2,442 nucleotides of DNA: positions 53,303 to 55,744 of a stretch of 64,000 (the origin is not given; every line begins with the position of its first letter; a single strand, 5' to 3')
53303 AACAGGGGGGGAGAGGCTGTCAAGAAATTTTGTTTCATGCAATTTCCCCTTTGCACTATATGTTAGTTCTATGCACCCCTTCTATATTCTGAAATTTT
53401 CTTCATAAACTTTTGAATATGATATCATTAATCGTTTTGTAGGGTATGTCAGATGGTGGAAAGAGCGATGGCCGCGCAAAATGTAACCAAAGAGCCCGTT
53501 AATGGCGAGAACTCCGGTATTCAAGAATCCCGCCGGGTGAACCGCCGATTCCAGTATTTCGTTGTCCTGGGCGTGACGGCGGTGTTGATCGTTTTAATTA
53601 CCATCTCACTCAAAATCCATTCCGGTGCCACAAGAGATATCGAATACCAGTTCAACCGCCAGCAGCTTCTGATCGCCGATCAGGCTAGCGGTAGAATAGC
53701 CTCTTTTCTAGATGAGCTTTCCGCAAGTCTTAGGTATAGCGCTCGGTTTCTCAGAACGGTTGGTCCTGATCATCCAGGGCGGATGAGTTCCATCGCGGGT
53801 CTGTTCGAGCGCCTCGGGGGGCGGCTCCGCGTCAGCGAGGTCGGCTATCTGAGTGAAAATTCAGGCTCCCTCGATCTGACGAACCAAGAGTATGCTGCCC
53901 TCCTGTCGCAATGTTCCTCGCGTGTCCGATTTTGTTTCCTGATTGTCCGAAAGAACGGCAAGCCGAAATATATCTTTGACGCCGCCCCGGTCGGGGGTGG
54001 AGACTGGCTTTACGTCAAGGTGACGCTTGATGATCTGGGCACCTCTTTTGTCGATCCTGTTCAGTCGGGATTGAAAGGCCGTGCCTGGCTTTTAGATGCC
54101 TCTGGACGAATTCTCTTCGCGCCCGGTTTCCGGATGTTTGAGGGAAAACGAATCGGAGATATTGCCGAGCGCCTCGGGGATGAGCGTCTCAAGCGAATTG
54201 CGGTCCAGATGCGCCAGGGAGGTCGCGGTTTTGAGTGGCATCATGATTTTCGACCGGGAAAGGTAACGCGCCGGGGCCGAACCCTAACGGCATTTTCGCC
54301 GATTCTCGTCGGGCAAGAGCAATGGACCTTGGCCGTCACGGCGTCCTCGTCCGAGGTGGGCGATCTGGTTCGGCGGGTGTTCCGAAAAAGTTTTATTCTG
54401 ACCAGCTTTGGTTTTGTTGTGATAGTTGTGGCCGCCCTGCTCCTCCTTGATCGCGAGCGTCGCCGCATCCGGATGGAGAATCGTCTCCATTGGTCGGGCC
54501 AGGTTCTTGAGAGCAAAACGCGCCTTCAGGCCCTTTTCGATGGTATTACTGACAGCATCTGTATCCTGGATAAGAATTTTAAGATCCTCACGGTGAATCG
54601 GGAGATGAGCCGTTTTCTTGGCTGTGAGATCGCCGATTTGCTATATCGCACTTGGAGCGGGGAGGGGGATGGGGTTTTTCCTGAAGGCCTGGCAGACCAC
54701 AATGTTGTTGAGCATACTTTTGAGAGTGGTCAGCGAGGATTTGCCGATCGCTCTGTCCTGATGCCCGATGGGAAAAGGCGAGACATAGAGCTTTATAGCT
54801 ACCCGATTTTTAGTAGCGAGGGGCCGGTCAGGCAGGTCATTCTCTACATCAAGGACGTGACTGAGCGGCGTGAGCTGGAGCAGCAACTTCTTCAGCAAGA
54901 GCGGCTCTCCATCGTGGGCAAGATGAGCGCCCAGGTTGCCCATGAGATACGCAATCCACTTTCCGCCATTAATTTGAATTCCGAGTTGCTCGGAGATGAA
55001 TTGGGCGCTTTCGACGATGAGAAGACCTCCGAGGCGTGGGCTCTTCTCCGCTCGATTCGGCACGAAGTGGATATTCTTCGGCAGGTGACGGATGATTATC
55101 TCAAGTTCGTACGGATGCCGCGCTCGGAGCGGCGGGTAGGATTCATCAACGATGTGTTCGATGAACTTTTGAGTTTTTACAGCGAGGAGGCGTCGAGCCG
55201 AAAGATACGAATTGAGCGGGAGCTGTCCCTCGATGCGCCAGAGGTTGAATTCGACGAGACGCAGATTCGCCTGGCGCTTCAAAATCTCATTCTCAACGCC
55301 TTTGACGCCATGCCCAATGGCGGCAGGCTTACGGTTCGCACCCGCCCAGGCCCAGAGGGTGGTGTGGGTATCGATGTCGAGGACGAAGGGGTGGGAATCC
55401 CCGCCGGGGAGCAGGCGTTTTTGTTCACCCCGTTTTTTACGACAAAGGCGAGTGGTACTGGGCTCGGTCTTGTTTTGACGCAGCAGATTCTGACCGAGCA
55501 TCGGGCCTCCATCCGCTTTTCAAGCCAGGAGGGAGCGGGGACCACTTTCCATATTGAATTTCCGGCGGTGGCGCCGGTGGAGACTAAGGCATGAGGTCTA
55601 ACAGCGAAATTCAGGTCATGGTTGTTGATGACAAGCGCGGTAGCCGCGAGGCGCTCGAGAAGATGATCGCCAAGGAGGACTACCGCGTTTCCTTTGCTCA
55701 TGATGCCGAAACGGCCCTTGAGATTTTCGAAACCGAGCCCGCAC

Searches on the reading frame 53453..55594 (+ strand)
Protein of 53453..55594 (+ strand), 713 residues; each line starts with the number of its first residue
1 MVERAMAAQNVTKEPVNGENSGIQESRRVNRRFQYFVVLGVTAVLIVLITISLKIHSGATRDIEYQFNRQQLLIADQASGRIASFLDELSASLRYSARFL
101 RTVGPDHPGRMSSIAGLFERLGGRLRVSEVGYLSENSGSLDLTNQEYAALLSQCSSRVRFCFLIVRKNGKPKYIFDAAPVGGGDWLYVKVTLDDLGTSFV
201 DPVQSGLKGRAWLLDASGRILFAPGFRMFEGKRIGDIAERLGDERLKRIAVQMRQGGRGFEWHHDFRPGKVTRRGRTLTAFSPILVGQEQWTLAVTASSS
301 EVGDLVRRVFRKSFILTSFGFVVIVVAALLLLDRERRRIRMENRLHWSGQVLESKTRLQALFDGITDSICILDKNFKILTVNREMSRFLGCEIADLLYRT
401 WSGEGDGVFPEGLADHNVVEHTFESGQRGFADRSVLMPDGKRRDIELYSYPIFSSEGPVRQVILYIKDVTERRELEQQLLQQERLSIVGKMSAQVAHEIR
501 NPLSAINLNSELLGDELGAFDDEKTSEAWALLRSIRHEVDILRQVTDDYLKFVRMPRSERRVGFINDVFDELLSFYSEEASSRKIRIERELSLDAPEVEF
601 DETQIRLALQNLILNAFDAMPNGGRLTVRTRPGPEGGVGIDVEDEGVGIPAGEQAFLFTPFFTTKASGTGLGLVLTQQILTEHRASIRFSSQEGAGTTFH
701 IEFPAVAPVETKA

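Call 23: find_encoding_contigs(protein=window:53453-55594:+, flank=10000, max_places=1)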
Protein window:53453-55594:+ (713 aa): 14 contigs read that carry it; 1 place shown.
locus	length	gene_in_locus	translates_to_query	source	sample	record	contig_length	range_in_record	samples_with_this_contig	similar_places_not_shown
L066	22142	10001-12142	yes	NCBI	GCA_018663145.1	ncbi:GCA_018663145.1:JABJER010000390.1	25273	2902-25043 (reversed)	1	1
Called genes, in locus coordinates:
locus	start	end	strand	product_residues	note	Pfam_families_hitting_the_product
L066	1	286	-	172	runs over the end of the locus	PF00378:ECH_1, PF16113:ECH_2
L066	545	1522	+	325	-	PF04909:Amidohydro_2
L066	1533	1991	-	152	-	PF19315:MC_hydratase, PF01575:MaoC_dehydratas, PF13452:FAS1_DH_region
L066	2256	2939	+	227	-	PF05433:Rick_17kDa_Anti (weak), PF16998:17kDa_Anti_2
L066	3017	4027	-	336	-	PF08240:ADH_N, PF00107:ADH_zinc_N, PF13602:ADH_zinc_N_2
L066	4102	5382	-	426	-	PF02844:GARS_N, PF01071:GARS_A, PF02843:GARS_C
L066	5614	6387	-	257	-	PF20260:PUA_4, PF04452:Methyltrans_RNA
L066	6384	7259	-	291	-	PF06325:PrmA, PF08241:Methyltransf_11 (faint), PF13649:Methyltransf_25 (weak)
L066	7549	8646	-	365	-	PF00226:DnaJ, PF01556:DnaJ_C, PF00684:DnaJ_CXXCXGXG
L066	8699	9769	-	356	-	PF01628:HrcA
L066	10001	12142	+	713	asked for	PF02743:dCache_1 (faint), PF13426:PAS_9 (faint), PF00989:PAS (faint), PF13188:PAS_8 (weak), PF08448:PAS_4 (weak), PF00512:HisKA, PF02518:HATPase_c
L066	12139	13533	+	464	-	PF00072:Response_reg, PF23198:PDE8A_N (faint), PF00158:Sigma54_activat, PF14532:Sigma54_activ_2, PF07728:AAA_5 (faint), PF25601:AAA_lid_14, PF02954:HTH_8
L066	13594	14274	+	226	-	PF02223:Thymidylate_kin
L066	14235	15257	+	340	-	PF13177:DNA_pol3_delta2, PF00004:AAA (weak), PF13401:AAA_22 (faint)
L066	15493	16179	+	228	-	PF04468:PSP1, PF28472:PSP1_3rd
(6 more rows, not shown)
